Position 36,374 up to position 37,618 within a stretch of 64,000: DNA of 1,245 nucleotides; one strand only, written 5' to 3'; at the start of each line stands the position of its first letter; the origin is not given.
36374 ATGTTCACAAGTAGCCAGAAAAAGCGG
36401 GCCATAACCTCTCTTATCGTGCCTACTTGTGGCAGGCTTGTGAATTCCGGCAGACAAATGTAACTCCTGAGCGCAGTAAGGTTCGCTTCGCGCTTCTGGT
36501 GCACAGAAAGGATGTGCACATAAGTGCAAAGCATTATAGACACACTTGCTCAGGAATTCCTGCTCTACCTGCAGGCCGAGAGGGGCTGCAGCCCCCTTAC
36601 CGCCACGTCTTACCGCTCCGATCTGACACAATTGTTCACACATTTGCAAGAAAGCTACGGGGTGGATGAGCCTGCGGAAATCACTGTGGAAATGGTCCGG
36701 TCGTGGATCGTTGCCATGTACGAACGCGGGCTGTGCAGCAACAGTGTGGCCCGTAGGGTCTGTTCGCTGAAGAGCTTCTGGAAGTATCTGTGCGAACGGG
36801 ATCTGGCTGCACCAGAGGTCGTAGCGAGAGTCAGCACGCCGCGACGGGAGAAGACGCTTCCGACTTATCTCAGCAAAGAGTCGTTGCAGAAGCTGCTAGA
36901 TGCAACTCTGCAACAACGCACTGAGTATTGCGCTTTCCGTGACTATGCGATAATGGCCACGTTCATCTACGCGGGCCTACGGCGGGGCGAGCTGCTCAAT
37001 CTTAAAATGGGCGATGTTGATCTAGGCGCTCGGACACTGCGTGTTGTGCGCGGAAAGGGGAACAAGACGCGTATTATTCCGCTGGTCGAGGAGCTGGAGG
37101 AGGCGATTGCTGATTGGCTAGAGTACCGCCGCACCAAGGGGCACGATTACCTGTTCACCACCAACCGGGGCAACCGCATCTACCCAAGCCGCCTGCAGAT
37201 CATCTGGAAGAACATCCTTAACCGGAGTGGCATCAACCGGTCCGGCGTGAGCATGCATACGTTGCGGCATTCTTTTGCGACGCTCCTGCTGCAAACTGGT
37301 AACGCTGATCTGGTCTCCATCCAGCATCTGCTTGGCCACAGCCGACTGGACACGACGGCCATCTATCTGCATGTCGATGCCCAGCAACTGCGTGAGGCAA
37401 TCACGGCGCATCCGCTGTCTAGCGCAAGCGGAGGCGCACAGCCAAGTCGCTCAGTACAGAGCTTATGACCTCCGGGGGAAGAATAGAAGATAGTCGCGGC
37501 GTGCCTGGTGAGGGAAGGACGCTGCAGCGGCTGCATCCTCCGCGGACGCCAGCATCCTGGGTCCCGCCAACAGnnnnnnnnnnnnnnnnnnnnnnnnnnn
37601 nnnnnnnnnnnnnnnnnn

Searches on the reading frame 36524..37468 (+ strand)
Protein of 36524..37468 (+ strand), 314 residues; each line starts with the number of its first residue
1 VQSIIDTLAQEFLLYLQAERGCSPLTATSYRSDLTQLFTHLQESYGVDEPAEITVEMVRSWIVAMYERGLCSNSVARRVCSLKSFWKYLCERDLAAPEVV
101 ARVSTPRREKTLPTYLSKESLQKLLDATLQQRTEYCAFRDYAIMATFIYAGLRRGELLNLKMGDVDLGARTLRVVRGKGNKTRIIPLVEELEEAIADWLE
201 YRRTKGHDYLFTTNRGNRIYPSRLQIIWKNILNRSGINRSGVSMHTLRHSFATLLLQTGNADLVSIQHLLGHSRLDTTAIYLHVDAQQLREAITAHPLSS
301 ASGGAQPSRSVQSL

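Call 29: search_protein_families(library=pfam, proteins=[window:36524-37468:+], max_evalue=0.001)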
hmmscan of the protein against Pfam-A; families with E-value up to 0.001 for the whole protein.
window:36524-37468:+ (314 aa): 3 families
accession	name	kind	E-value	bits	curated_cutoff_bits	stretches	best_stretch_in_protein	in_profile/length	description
PF00589.27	Phage_integrase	-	2.7e-38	131.9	27.1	1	115-287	2-171/172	Phage integrase family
PF02899.23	Phage_int_SAM_1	-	5.5e-16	59.1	22.3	1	10-92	2-82/83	Phage integrase, N-terminal SAM-like domain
PF13495.12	Phage_int_SAM_4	-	0.00014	22.6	27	1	8-94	1-83/85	Phage integrase, N-terminal SAM-like domain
